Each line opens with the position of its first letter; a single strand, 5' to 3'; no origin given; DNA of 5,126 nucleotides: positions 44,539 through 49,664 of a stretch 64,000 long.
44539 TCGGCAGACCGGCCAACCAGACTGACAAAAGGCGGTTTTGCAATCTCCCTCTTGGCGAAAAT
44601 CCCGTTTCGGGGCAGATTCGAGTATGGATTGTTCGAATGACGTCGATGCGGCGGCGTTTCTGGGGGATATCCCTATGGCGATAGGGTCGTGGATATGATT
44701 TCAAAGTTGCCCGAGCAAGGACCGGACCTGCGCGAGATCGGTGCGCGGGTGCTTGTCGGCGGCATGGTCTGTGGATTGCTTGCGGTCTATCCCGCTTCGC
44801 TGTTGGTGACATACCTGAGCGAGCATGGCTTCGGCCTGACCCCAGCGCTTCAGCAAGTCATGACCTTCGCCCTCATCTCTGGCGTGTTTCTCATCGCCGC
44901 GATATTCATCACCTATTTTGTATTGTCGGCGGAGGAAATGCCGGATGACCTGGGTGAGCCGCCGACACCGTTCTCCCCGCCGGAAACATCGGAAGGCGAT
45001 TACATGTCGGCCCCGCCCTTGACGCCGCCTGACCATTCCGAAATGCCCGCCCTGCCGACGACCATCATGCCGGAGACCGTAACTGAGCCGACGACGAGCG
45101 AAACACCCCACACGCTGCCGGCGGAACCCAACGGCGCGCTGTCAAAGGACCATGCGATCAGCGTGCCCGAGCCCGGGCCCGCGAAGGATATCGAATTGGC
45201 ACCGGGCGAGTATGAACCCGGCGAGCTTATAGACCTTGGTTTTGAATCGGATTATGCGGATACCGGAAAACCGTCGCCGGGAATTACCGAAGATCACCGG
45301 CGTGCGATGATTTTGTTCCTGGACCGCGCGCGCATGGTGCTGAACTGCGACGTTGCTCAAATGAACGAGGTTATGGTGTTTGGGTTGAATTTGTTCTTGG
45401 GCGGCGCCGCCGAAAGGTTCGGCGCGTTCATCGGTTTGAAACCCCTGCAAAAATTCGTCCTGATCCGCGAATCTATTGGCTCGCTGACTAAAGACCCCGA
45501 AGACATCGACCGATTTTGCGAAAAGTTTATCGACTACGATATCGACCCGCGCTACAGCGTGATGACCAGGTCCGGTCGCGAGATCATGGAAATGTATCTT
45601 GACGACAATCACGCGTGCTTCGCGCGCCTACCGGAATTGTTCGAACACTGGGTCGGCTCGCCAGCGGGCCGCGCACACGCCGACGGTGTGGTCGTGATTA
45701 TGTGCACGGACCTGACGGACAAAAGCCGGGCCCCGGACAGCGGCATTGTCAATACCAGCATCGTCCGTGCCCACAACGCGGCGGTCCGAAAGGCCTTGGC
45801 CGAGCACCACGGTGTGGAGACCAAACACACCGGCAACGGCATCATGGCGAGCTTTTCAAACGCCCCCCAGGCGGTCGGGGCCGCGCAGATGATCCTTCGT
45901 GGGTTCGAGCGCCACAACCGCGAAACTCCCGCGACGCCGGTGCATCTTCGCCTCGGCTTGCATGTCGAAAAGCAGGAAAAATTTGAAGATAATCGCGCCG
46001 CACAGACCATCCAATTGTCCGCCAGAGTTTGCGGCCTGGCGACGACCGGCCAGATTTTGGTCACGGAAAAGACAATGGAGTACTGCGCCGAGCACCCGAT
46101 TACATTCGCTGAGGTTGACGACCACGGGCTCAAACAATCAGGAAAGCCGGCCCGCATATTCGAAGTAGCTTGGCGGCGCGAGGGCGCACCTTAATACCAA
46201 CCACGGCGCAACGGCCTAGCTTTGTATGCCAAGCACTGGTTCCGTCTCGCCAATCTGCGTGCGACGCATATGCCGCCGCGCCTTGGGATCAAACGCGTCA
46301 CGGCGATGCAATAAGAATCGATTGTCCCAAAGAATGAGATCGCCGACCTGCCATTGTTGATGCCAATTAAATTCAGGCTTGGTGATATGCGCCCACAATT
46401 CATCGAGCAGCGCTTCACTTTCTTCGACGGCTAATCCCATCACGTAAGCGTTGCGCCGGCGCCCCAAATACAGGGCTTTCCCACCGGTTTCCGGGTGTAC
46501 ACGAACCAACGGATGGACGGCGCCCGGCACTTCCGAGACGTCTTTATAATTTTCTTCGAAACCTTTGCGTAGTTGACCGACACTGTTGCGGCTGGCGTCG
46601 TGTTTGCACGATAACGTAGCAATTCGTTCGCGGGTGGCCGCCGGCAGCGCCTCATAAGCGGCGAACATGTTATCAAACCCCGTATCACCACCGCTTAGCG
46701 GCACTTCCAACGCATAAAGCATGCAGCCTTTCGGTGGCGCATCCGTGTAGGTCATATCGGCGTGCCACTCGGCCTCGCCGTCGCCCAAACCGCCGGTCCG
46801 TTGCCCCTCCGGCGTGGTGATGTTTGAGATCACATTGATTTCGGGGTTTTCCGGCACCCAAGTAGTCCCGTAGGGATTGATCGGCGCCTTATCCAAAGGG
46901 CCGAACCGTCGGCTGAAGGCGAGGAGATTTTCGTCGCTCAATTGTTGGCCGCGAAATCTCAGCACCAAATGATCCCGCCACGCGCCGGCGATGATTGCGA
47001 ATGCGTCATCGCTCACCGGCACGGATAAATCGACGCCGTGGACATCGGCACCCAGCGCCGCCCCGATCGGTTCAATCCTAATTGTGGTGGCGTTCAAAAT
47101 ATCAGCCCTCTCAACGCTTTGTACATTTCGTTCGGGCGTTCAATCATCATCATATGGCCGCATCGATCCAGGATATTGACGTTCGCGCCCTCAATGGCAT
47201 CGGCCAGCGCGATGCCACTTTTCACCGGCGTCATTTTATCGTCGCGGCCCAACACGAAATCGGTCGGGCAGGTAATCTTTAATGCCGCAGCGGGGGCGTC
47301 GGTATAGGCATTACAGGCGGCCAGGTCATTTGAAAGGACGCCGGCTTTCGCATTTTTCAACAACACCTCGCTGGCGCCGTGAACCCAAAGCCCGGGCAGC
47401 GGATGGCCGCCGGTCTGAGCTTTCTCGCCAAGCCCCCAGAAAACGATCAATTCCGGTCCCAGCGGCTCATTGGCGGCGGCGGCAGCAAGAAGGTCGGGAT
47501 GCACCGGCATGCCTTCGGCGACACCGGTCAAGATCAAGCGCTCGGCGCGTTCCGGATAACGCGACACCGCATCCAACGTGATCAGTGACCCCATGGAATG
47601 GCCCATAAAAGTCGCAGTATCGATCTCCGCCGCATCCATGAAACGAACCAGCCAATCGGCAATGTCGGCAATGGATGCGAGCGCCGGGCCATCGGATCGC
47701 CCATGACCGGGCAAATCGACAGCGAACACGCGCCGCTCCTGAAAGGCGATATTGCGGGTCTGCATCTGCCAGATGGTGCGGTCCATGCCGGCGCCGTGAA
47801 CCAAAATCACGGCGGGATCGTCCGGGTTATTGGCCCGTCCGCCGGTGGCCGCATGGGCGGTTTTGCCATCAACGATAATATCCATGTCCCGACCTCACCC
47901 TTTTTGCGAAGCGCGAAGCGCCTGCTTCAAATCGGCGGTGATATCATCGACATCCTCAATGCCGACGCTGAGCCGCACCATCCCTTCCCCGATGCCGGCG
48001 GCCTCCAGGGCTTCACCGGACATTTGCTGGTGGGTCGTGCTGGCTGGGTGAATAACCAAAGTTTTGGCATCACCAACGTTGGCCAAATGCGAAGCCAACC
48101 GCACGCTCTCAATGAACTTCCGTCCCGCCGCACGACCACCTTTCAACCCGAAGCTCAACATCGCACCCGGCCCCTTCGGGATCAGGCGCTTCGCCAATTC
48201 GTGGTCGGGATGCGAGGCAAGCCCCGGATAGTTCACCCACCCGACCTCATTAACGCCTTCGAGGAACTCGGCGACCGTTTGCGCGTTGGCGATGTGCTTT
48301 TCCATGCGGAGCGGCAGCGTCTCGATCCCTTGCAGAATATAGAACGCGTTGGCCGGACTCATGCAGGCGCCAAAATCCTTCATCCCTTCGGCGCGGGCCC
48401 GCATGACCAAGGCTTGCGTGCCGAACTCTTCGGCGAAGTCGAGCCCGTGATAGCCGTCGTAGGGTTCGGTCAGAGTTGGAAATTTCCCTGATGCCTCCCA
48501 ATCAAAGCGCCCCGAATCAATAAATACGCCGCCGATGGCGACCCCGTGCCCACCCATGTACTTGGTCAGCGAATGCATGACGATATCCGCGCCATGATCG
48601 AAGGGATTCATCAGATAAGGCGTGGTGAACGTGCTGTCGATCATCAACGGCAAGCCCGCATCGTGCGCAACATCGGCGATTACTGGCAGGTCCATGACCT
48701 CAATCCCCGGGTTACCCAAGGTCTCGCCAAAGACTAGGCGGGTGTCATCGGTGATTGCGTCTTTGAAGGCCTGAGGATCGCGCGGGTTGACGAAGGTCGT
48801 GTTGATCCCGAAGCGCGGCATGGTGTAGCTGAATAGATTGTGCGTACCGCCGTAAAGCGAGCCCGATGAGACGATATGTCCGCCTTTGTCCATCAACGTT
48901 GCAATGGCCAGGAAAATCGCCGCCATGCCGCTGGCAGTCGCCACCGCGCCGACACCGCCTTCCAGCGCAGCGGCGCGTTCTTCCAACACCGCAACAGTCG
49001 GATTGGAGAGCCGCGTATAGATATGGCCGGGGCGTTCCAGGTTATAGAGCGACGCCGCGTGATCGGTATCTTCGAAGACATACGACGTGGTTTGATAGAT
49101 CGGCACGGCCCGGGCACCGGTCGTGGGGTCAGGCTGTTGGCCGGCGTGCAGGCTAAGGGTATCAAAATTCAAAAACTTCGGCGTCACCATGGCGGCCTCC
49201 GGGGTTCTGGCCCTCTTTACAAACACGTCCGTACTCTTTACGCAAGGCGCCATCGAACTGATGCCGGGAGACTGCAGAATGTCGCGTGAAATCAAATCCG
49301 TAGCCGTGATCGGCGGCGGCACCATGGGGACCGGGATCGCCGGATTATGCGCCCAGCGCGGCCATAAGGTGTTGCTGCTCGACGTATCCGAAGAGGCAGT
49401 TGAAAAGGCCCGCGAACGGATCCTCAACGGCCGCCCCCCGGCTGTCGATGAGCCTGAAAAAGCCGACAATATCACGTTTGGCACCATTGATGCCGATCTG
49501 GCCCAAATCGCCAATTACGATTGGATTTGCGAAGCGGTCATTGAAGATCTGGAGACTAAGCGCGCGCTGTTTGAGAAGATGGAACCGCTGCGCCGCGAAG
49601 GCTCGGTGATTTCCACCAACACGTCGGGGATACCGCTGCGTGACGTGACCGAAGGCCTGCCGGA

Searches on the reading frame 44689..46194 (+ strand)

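Call 8: search_protein_families(library=ncbifam, proteins=[window:44689-46194:+], max_evalue=1e-20)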
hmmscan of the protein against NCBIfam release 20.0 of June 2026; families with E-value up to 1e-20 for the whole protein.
window:44689-46194:+ (501 aa): 0 families

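Call 76: search_protein_families(library=ncbifam, proteins=[window:44689-46194:+], max_evalue=1e-8)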
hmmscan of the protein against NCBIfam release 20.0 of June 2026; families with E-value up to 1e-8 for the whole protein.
window:44689-46194:+ (501 aa): 1 family
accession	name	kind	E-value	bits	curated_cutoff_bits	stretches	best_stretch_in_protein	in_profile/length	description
NF058673.1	LipAdnlyCyLipJMY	equivalog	1.3e-09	37.3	800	1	326-483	286-439/449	bifunctional lipase/adenylate cyclase LipJ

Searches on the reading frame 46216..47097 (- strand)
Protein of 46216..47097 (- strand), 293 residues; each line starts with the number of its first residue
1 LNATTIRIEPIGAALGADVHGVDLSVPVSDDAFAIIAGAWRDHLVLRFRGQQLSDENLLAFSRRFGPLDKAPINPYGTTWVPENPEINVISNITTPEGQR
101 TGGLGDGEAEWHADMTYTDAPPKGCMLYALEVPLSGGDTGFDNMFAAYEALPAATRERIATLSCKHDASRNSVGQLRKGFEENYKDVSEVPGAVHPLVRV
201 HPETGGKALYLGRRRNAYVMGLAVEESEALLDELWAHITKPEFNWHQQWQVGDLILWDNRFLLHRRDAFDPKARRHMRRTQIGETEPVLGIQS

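Call 8: search_protein_families(library=ncbifam, proteins=[window:46216-47097:-], max_evalue=1e-20)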
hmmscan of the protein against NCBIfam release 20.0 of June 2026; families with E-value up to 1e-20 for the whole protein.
window:46216-47097:- (293 aa): 3 families
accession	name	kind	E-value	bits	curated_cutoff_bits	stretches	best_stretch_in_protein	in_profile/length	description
NF007104.0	PRK09553.1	equivalog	3.4e-54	183.9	313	1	4-287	3-278/282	taurine dioxygenase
NF045815.1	Neo-PentlctneFsynPtlD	equivalog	3.1e-48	164.6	550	1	10-279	5-283/301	neopentalenolactone/pentalenolactone F synthase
NF049937.1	CMthFAOxDecarbScoE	equivalog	6.3e-27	94.4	400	1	11-266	7-267/295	(3R)-3-[(carboxymethyl)amino]fatty acid oxygenase/decarboxylase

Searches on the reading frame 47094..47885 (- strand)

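Call 8: search_protein_families(library=ncbifam, proteins=[window:47094-47885:-], max_evalue=1e-20)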
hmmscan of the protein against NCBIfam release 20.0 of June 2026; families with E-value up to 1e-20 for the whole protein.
window:47094-47885:- (263 aa): 5 families
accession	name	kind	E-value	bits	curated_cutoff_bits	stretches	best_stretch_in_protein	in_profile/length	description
NF051488.1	bifunc_PcaDC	exception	5.3e-31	108.1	390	0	19-123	11-112/375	bifunctional 3-oxoadipate enol-lactonase/4-carboxymuconolactone decarboxylase PcaDC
NF011457.0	PRK14875.1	equivalog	1.2e-30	106.8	307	1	21-121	130-230/372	acetoin dehydrogenase dihydrolipoyllysine-residue acetyltransferase subunit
TIGR02427.1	protocat_pcaD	equivalog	1.9e-28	99.5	255.85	0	19-124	9-114/251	3-oxoadipate enol-lactonase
NF051487.1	bifunc_PcaCD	exception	1.2e-22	80.6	430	0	20-123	169-272/413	bifunctional 4-carboxymuconolactone decarboxylase/3-oxoadipate enol-lactonase PcaCD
TIGR01738.1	bioH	equivalog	3.9e-21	75.8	206.95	0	24-121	5-97/245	pimeloyl-ACP methyl ester esterase BioH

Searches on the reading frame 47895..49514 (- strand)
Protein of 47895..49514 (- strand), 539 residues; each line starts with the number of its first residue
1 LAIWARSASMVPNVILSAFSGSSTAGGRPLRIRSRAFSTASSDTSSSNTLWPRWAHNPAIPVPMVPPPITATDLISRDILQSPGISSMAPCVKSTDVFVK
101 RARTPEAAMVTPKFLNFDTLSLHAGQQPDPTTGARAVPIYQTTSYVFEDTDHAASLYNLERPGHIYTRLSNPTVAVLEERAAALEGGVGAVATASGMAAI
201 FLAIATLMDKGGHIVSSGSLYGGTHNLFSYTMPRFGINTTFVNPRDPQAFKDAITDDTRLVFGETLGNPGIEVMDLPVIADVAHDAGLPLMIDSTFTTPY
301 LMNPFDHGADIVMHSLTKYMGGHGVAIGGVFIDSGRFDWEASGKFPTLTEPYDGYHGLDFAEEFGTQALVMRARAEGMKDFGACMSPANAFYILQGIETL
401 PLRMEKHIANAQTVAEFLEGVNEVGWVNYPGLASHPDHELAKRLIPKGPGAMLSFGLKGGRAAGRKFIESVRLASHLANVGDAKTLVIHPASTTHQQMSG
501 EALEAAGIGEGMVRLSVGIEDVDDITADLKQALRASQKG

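Call 8: search_protein_families(library=ncbifam, proteins=[window:47895-49514:-], max_evalue=1e-20)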
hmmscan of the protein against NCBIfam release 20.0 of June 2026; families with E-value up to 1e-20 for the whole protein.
window:47895-49514:- (539 aa): 42 families (the best 25 are shown)
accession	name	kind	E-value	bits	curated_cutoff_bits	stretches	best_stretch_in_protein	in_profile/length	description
NF006004.0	PRK08134.1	equivalog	2.8e-227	754.5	636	1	111-538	3-430/433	O-acetylhomoserine aminocarboxypropyltransferase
TIGR01326.1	OAH_OAS_sulfhy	subfamily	3.1e-187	622.4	495.1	1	116-533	1-417/418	O-acetylhomoserine aminocarboxypropyltransferase/cysteine synthase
NF005872.0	PRK07812.1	equivalog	2.5e-183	609.5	703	1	115-537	15-436/439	bifunctional o-acetylhomoserine/o-acetylserine sulfhydrylase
NF006096.0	PRK08248.1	equivalog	4.9e-183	608.7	726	1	115-538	7-430/431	homocysteine synthase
NF004650.0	PRK05994.1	equivalog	4.6e-171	569.3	667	1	116-535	7-426/427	O-acetylhomoserine aminocarboxypropyltransferase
NF004757.0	PRK06084.1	equivalog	4.4e-164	546.3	790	1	117-537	3-424/425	bifunctional O-acetylhomoserine aminocarboxypropyltransferase/cysteine synthase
NF004125.0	PRK05613.1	equivalog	1.5e-141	471.9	765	1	116-534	13-435/437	O-acetylhomoserine/O-acetylserine sulfhydrylase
NF005215.0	PRK06702.1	equivalog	1.9e-129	432.4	709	1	122-534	12-423/432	bifunctional O-acetylhomoserine aminocarboxypropyltransferase/cysteine synthase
NF006003.0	PRK08133.1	equivalog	6.1e-119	397.2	522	2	113-334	8-228/396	O-succinylhomoserine sulfhydrylase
NF005695.0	PRK07503.1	equivalog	2.6e-115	385.4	666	2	116-333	9-226/403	methionine gamma-lyase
NF004876.0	PRK06234.1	subfamily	1.6e-113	379.8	666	2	116-333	8-227/400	methionine gamma-lyase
TIGR01328.1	met_gam_lyase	equivalog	1.2e-111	373.4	549.7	2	116-332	3-219/391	methionine gamma-lyase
TIGR01325.1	O_suc_HS_sulf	equivalog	2.5e-110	368.7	510.05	2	119-335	2-217/380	O-succinylhomoserine sulfhydrylase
NF004609.0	PRK05939.1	equivalog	8.3e-103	344.4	555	1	117-535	6-410/412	cystathionine gamma-synthase family protein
NF005871.0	PRK07811.1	equivalog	9.2e-97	324.1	513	2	113-333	9-222/389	cystathionine gamma-synthase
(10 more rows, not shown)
